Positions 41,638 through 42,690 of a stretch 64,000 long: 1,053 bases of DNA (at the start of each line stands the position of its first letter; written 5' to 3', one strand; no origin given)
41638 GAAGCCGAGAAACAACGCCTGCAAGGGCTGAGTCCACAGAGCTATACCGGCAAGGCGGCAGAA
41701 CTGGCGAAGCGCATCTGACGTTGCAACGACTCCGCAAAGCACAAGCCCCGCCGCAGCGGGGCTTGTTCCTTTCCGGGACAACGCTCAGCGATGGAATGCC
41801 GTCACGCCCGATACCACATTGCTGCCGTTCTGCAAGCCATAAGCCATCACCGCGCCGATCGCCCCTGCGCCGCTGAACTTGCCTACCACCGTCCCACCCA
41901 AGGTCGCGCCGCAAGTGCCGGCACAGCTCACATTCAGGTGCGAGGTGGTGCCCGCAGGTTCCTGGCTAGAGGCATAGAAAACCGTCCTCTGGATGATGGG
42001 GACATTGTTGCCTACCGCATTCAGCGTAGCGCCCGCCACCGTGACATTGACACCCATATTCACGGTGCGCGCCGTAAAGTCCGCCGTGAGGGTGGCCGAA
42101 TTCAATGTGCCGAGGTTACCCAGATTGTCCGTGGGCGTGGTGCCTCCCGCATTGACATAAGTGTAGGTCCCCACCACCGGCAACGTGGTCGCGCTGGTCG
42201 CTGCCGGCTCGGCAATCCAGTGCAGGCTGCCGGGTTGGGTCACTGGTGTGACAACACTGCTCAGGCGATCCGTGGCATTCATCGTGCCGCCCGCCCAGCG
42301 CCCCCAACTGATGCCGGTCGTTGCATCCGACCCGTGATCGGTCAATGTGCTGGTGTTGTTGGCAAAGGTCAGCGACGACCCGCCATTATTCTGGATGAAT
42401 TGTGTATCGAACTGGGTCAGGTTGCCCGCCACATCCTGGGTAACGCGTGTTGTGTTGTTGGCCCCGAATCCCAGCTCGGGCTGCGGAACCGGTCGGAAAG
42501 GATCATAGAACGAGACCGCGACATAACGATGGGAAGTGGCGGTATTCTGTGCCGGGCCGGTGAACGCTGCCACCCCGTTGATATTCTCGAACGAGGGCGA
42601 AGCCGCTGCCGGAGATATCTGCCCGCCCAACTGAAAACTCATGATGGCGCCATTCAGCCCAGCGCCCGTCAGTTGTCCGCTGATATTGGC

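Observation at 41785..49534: Candidate type XI (Slam) secretion system with a giant 2067-aa multi-lobed cargo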

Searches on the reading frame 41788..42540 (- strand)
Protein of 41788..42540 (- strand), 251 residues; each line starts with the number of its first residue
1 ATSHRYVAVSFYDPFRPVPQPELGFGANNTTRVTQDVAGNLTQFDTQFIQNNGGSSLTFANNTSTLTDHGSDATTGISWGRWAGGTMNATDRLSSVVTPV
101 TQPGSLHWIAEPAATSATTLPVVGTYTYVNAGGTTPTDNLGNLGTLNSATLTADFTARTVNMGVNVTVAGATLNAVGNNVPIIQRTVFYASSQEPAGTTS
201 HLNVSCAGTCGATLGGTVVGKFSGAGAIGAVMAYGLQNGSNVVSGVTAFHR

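Call 14: find_homologous_proteins(query=window:41788-42540:-)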
Query seq(251 aa) (251 aa): 31 proteins with E <= 0.001 among 2293 candidates.
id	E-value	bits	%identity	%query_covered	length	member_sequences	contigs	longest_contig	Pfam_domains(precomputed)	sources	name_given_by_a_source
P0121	6.6e-106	371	70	100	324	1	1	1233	-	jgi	jgi:hypothetical protein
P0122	1.2e-101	358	74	93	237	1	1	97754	-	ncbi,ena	-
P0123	8.5e-95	335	66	100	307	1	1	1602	-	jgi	jgi:hypothetical protein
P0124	3.0e-94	333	63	100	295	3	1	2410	-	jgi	jgi:hypothetical protein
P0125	1.9e-93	331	67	97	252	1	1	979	-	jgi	jgi:hypothetical protein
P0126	3.7e-90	320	68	92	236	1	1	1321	-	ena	-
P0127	4.8e-72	261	56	100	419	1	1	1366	-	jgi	jgi:hypothetical protein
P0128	3.1e-69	251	75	66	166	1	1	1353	-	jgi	jgi:hypothetical protein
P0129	2.2e-65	239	55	89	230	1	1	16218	-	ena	-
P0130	7.7e-65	237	46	100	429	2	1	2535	-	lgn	-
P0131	8.3e-63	230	57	86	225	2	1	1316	-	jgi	jgi:hypothetical protein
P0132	5.7e-57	211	70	59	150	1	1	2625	-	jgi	jgi:hypothetical protein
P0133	7.6e-49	185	47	100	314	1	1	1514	-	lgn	-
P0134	1.2e-47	181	65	59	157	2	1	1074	-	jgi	jgi:hypothetical protein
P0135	1.7e-46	177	48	100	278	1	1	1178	-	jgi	jgi:hypothetical protein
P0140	9.4e-35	138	45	97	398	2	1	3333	PF01298.25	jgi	jgi:hypothetical protein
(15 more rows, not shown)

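Call 18: search_solved_structures(query=A2, max_evalue=10, show_alignments=3)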
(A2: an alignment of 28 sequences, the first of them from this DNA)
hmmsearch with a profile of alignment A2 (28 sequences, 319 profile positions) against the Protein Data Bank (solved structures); distinct sequences matched with E-value up to 10: 0.

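Call 23: predict_structure(alignment_id=A2)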
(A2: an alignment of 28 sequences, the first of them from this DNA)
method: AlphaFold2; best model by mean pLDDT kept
length: 251 residues; sequences in the alignment: 28
mean_pLDDT: 94.1   pTM: 0.91
mean pLDDT of the five models: 94.1, 94.0, 93.8, 93.4, 93.2
residues with pLDDT >= 90: 220; 70-90: 24; 50-70: 5; < 50: 2
segments of 3 or more residues with pLDDT < 50: none
pLDDT, mean of each block of 10 residues (from residue 1): 91 89 91 93 88 74 97 97 95 92 94 93 97 97 98 98 98 98 95 96 97 95 96 97 98 95
secondary structure, 60 per line:
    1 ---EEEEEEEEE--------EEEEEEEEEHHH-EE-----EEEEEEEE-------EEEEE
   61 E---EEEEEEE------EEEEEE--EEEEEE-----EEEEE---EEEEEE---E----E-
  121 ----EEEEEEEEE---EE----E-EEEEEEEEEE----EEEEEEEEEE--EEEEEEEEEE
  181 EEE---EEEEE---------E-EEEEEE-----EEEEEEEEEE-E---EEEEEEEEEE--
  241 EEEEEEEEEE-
elements in order: E4-12 E21-29 E41-48 E56-61 E65-71 E78-83 E86-91 E97-101 E105-110 E125-133 E145-154 E159-168 E171-183 E187-191 E203-208 E214-223 E229-238 E241-250

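Call 27: fold_search(model_id=the predicted structure, library=pdb)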
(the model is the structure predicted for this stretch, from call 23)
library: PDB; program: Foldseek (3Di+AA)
matches with E <= 10: 1074; with E <= 0.001: 25
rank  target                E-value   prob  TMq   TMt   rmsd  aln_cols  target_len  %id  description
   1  8gmm_A                7.7e-07  1.00  0.37  0.39  11.8       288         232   16  Stenotrophomonas maltophilia Holo HphA (released 2024-03-27)
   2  7re4_A                3.0e-05  1.00  0.38  0.40  14.2       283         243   16  Apo Hemophilin from A. baumannii (released 2021-11-17)
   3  7re4_E                3.6e-05  1.00  0.41  0.43   9.2       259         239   16  Apo Hemophilin from A. baumannii (released 2021-11-17)
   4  7re4_C                4.6e-05  1.00  0.42  0.43   8.9       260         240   17  Apo Hemophilin from A. baumannii (released 2021-11-17)
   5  7rea                  1.4e-04  1.00  0.39  0.40  13.9       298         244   15  Apo Hemophilin from A. baumannii (released 2021-11-17)
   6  2w81_F                1.7e-04  1.00  0.36  0.38  12.2       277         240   12  Structure of a complex between Neisseria meningitidis factor H binding protein and CCPs 6-7 of human complement factor (released 2009-03-03)
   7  5t5f_A                1.9e-04  1.00  0.36  0.40  12.1       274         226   12  Neisseria meningitidis factor H binding protein in complex with monoclonal antibody JAR5 (released 2016-11-09)
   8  7lcv_C                2.0e-04  1.00  0.36  0.39  12.6       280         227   10  Factor H enhancing human antibody fragment (Fab) to meningococcal Factor H binding protein (released 2021-06-09)
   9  2w81_C                2.6e-04  1.00  0.34  0.35  12.6       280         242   11  Structure of a complex between Neisseria meningitidis factor H binding protein and CCPs 6-7 of human complement factor (released 2009-03-03)
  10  2w81_D                4.2e-04  1.00  0.33  0.34  12.5       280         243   10  Structure of a complex between Neisseria meningitidis factor H binding protein and CCPs 6-7 of human complement factor (released 2009-03-03)
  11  2w80_C                5.3e-04  1.00  0.36  0.37  12.0       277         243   12  Structure of a complex between Neisseria meningitidis factor H binding protein and CCPs 6-7 of human complement factor (released 2009-03-03)
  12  3pqu_B                5.3e-04  1.00  0.35  0.19  11.6       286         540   13  The crystal structures of porcine pathogen AsH57_TbpB (released 2011-02-02)
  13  4u9c_A                5.3e-04  0.98  0.29  0.26  13.3       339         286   10  STRUCTURE OF THE LBPB N-LOBE FROM NEISSERIA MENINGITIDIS (released 2014-10-22)
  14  7nru                  5.6e-04  1.00  0.34  0.35  12.2       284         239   11  Structure of a natural chimera of meningococcal factor H binding protein belonging to NL096 strain (released 2022-06-08)
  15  5nqp_B                5.9e-04  1.00  0.37  0.36  15.1       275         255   12  Structure of a fHbp(V1.4):PorA(P1.16) chimera. Fusion at fHbp position 151. (released 2018-02-28)
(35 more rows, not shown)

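Call 34: find_related_loci(query=A4, collection=genome_contigs, flank=10000)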
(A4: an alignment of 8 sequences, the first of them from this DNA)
Query A4 (251 aa) in genome_contigs; peptide patterns used: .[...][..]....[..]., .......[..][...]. (x = any residue, [..] = any of these).
217 stretches matched a pattern; 60 encode a relative of the query (tblastn E <= 1e-3); 60 distinct loci.
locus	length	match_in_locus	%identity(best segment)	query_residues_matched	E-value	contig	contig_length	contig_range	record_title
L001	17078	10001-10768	75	2-251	9e-120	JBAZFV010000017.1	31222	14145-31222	MAG: Sideroxydans sp. isolate SO_2017_LW3_28 NODE_3503_length_31222_cov_1.262132_LW162_2017, whole genome shotgun sequen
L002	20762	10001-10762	76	1-251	2e-113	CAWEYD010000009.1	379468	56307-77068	MAG: uncultured beta proteobacterium isolate MFD05942.bin.4.8 genome assembly, contig: contig_27223, whole genome shotgu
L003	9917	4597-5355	75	1-250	6e-111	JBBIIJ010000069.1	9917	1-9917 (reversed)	MAG: Sideroxydans sp. isolate EPF170215_bin_136 NODE_3128_length_9917_cov_1.58366, whole genome shotgun sequence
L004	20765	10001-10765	73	4-251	1e-104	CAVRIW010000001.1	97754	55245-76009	MAG: uncultured beta proteobacterium isolate MFD05942.bin.2.85 genome assembly, contig: contig_16381, whole genome shotg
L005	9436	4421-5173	67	1-251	1e-99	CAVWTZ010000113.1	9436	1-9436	MAG: uncultured beta proteobacterium isolate MFD03323.bin.2.67 genome assembly, contig: contig_205753, whole genome shot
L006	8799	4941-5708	62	1-251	4e-99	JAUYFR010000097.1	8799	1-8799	MAG: Gallionellaceae bacterium isolate C21_metabat.bin.22 C21_k141_349871, whole genome shotgun sequence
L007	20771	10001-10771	62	1-251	7e-95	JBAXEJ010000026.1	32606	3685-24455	MAG: Gallionellaceae bacterium isolate ELA242 MAG242_26, whole genome shotgun sequence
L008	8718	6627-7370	64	2-251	1e-90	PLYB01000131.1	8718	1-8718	MAG: Gallionellaceae bacterium isolate palsa_1006 73.20120700_P3D.316_contig_109708, whole genome shotgun sequence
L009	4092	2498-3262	59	2-251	2e-87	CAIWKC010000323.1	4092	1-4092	MAG: uncultured Gallionellaceae bacterium isolate A2_bin-1030 genome assembly, contig: bin-1030:323/439, whole genome sh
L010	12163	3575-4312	57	1-249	2e-85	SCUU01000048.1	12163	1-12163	MAG: Gallionellaceae bacterium isolate GW715_bin.18 GW715_bin.18-45115, whole genome shotgun sequence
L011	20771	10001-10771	60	1-251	2e-76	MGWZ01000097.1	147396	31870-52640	MAG: Gallionellales bacterium RIFCSPLOWO2_02_FULL_57_47 rifcsplowo2_02_scaffold_471, whole genome shotgun sequence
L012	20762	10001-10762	54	1-251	1e-70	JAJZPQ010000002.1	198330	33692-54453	MAG: Proteobacteria bacterium isolate SKS1.bin129 NODE_64_length_198330_cov_5.707426, whole genome shotgun sequence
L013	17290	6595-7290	52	23-251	9e-67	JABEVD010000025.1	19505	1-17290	MAG: Burkholderiales bacterium isolate MAG 21 k99_121097, whole genome shotgun sequence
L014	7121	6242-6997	55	1-251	2e-64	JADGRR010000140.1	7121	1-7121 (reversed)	MAG: Burkholderiales bacterium isolate Chersky.17_31 contig-100_4743, whole genome shotgun sequence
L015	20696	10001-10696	51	23-251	4e-64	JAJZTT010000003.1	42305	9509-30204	MAG: Proteobacteria bacterium isolate SKS3.bin88 NODE_1247_length_42305_cov_1.619636, whole genome shotgun sequence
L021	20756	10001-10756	47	1-251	4e-52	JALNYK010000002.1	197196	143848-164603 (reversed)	MAG: Gallionella sp. isolate SO_2017_GW1 bin 129 NODE_533_length_197196_cov_5.803099_OW334_2017, whole genome shotgun se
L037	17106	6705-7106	44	36-170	3e-23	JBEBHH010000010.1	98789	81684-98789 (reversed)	MAG: Gammaproteobacteria bacterium isolate ATF_17 NODE_35_length_98789_cov_7.222799, whole genome shotgun sequence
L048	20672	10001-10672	32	28-249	1e-16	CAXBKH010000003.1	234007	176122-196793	MAG TPA_asm: uncultured bacterium isolate ERR2762155_maxbin2_30 genome assembly, contig: ERZ3421563.33, whole genome sho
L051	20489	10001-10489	34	70-250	1e-15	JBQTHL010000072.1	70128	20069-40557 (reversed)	MAG: Panacagrimonas sp. isolate SAW216 c_000000066761, whole genome shotgun sequence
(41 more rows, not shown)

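Call 43: search_protein_families(library=pfam, alignment_id=A2, max_evalue=1)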
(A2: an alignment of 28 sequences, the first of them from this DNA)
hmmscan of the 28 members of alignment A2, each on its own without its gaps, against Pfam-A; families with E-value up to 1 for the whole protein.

A. member 1, seq(251 aa): 1 family
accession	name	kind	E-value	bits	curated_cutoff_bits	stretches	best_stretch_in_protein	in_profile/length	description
PF24033.1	DUF7342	-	0.045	14.2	31.6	1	87-119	1-33/150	Family of unknown function (DUF7342)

B. families by the number of members that match (of 28 scanned): 7 families
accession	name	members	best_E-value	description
PF01298.24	TbpB_B_D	1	3.5e-10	C-lobe and N-lobe beta barrels of Tf-binding protein B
PF08794.16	FHBP_C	1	0.0013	Factor H binding protein, C-terminal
PF15338.11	TPIP1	1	0.0064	p53-regulated apoptosis-inducing protein 1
PF24033.1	DUF7342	1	0.045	Family of unknown function (DUF7342)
PF03952.21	Enolase_N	1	0.11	Enolase, N-terminal domain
PF10745.14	DUF2530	1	0.13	Protein of unknown function (DUF2530)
PF03921.20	ICAM_N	1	0.23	Intercellular adhesion molecule (ICAM), N-terminal domain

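Call 52: search_protein_families(library=pfam, proteins=[L037:1538-4249:+, L048:10525-13050:+, L051:15970-18063:+, L021:10845-12305:-], max_evalue=0.0001)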
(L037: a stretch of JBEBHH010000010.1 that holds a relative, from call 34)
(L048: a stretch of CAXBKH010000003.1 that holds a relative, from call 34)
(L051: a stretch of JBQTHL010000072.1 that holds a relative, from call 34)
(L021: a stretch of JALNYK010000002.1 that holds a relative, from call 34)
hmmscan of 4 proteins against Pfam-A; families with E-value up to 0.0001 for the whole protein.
L037:1538-4249:+ (903 aa): 2 families
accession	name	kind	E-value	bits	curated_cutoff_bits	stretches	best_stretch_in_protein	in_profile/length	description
PF05226.16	CHASE2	-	3.5e-58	197.6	26.3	1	192-545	8-256/257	CHASE2 domain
PF00211.25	Guanylate_cyc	-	5.8e-20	72.1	21.9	1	645-819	6-175/183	Adenylate and Guanylate cyclase catalytic domain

L048:10525-13050:+ (841 aa): 19 families
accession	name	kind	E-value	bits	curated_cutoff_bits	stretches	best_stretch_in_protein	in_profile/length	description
PF00027.35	cNMP_binding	-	1.9e-37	127.6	27.5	2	540-626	2-89/89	Cyclic nucleotide-binding domain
PF13738.12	Pyr_redox_3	-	1.9e-29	103.3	30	1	58-339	1-305/305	Pyridine nucleotide-disulphide oxidoreductase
PF07992.20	Pyr_redox_2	-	3.6e-28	99.2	26.1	1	57-354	3-291/291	Pyridine nucleotide-disulphide oxidoreductase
PF12837.12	Fer4_6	-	3e-12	46.3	25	1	742-762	4-24/24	4Fe-4S binding domain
PF12838.12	Fer4_7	-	9.1e-12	45.7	27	1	746-824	1-52/52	4Fe-4S dicluster domain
PF00070.33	Pyr_redox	-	1.6e-10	41.8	22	1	209-275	2-70/82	Pyridine nucleotide-disulphide oxidoreductase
PF03486.20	HI0933_like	-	4.2e-10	39.9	50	0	56-94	2-40/244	HI0933-like protein Rossmann domain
PF13187.11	Fer4_9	-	8.8e-10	38.9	27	1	747-824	2-51/52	4Fe-4S dicluster domain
PF13247.11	Fer4_11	-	2.2e-09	37.9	26.2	1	711-767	5-64/100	4Fe-4S dicluster domain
PF00037.32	Fer4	-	6.4e-09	35.7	21.1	1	741-763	2-24/24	4Fe-4S binding domain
PF13237.11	Fer4_10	-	5.3e-07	29.9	25.5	0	711-758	4-53/53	4Fe-4S dicluster domain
PF13484.11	Fer4_16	-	1.3e-06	29.5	30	0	747-809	2-61/66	4Fe-4S double cluster binding domain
PF01946.23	Thi4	-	1.9e-06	27.7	26.2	0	53-89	16-53/235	Thi4 family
PF14697.11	Fer4_21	-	6e-06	26.7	35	0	714-764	6-59/59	4Fe-4S dicluster domain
PF25160.1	LdpA_Fe-S-bd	-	7.1e-06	26.2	27.6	1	718-766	4-47/49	LdpA Fe-S cluster-binding domain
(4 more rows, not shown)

L051:15970-18063:+ (697 aa): 0 families

L021:10845-12305:- (486 aa): 2 families
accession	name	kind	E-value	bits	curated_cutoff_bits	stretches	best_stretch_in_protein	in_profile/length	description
PF00206.25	Lyase_1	-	2e-62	211.9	27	1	44-342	1-305/312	Lyase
PF08328.16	ASL_C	-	8.7e-50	168.1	35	1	361-476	1-115/115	Adenylosuccinate lyase C-terminal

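Call 74: search_protein_representatives(alignment_id=A2)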
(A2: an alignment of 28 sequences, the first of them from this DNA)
Query: 28 sequences, 319 profile positions. Proteins with E-value up to 0.001 (for the whole library): 1623; up to 1e-10: 963; up to 1e-30: 360. The best 150 are listed.
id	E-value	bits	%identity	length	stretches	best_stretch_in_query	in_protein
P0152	1.9e-213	724.3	-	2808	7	14-317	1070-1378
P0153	7.1e-197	669.8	-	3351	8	123-319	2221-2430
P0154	4.6e-164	562.0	-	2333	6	13-319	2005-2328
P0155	3.3e-159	546.1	-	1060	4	15-319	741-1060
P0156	4.4e-159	545.6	-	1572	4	7-319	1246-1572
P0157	1.0e-158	544.4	-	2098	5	53-319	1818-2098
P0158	1.7e-158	543.7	-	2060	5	14-319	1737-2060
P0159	2.2e-154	530.2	-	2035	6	13-319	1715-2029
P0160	7.3e-154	528.5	-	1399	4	17-319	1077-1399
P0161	1.0e-146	505.0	-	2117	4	25-319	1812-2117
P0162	1.8e-142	491.1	-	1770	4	10-319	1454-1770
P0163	1.2e-139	481.8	-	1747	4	14-319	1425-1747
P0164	1.9e-137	474.6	-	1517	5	14-319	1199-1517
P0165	1.4e-136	471.8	-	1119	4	16-319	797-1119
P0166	2.5e-135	467.6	-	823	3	10-319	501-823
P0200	4.3e-106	371.5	-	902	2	64-319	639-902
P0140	2.1e-83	297.0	-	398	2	27-319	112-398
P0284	1.0e-66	242.2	-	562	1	58-319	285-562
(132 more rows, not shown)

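Call 81: search_protein_families(library=pfam, proteins=[P0152, P0140, P0153, P0154], max_evalue=0.01)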
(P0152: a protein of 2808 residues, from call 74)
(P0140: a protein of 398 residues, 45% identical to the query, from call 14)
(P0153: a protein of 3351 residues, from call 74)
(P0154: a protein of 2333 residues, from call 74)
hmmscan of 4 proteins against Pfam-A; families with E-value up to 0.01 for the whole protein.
P0152 (2808 aa): 2 families
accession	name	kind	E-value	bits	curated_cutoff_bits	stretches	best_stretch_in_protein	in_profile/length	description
PF01298.24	TbpB_B_D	-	4.9e-12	46.9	26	1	2390-2526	1-125/126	C-lobe and N-lobe beta barrels of Tf-binding protein B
PF04773.18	FecR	-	6.6e-08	33.3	24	1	86-170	1-77/97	FecR protein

P0140 (398 aa): 2 families
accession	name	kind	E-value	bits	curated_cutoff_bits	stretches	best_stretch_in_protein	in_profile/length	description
PF01298.24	TbpB_B_D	-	3.5e-10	40.9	26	1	18-127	36-125/126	C-lobe and N-lobe beta barrels of Tf-binding protein B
PF08794.16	FHBP_C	-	0.0013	19.9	28.1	0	18-110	23-96/97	Factor H binding protein, C-terminal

P0153 (3351 aa): 1 family
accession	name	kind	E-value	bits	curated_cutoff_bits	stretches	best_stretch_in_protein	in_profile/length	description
PF04773.18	FecR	-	5.3e-07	30.4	24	1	60-144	1-77/97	FecR protein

P0154 (2333 aa): 1 family
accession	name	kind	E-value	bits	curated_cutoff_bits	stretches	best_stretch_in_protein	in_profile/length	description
PF04773.18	FecR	-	9.5e-08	32.8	24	1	44-129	1-78/97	FecR protein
